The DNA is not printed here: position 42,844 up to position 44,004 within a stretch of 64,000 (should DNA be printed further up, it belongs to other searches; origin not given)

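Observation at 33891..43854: Glycan methylation and attachment locus centred on a 989-aa GT/MT/TPR/FkbM tetra-domain enzyme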

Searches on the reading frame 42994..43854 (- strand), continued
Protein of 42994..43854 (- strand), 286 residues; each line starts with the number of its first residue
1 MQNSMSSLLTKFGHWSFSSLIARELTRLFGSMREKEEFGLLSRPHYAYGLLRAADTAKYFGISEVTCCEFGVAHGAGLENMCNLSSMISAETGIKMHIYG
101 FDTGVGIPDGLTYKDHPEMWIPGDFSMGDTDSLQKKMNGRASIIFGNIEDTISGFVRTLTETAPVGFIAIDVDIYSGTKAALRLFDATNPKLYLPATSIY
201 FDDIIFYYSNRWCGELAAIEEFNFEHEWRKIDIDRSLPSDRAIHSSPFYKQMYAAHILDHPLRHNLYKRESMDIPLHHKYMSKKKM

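Call 83: find_encoding_contigs(protein=P0125, flank=10000, max_places=2)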
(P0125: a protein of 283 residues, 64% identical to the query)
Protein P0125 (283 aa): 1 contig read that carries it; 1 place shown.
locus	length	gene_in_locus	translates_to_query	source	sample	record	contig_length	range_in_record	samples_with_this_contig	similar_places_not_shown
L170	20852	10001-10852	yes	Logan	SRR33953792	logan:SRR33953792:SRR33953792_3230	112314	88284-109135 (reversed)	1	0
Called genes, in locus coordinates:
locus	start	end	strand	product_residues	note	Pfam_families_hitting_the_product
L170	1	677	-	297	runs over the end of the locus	PF01370:Epimerase (faint), PF05368:NmrA, PF13460:NAD_binding_10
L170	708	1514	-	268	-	PF00106:adh_short, PF08659:KR (weak), PF13561:adh_short_C2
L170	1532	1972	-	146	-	PF12802:MarR_2, PF01047:MarR, PF01022:HTH_5 (weak), PF01325:Fe_dep_repress (weak), PF08279:HTH_11 (weak), PF13412:HTH_24, PF25213:HVO_A0261_N (weak)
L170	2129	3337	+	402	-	PF07690:MFS_1, PF00083:Sugar_tr, PF13347:MFS_2 (weak), PF07690:MFS_1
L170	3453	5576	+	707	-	PF13568:OMP_b-brl_2, PF00691:OmpA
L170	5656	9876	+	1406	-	PF13519:VWA_2, PF23414:Beta-prop_EML_2, PF24105:Beta-prop_CAF1B_HIR1, PF24796:WDR55, PF25171:Beta-prop_WDR36-Utp21_1st, PF25174:Beta-prop_THOC3, PF25175:Beta-prop_WDR5, PF00400:WD40, +90 more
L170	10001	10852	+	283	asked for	-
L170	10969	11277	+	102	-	PF00829:Ribosomal_L21p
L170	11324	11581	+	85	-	PF01016:Ribosomal_L27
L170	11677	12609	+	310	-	PF00056:Ldh_1_N, PF02866:Ldh_1_C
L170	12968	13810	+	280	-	PF01255:Prenyltransf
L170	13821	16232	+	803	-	PF08478:POTRA_1 (faint), PF07244:POTRA, PF01103:Omp85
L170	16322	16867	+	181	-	PF03938:OmpH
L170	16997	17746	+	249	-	PF03938:OmpH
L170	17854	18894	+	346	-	PF04613:LpxD, PF25084:LbH_EIF2B (weak), PF25087:GMPPB_C (faint), PF00132:Hexapep (weak), PF14602:Hexapep_2 (faint), PF00132:Hexapep, PF25084:LbH_EIF2B (weak), PF00132:Hexapep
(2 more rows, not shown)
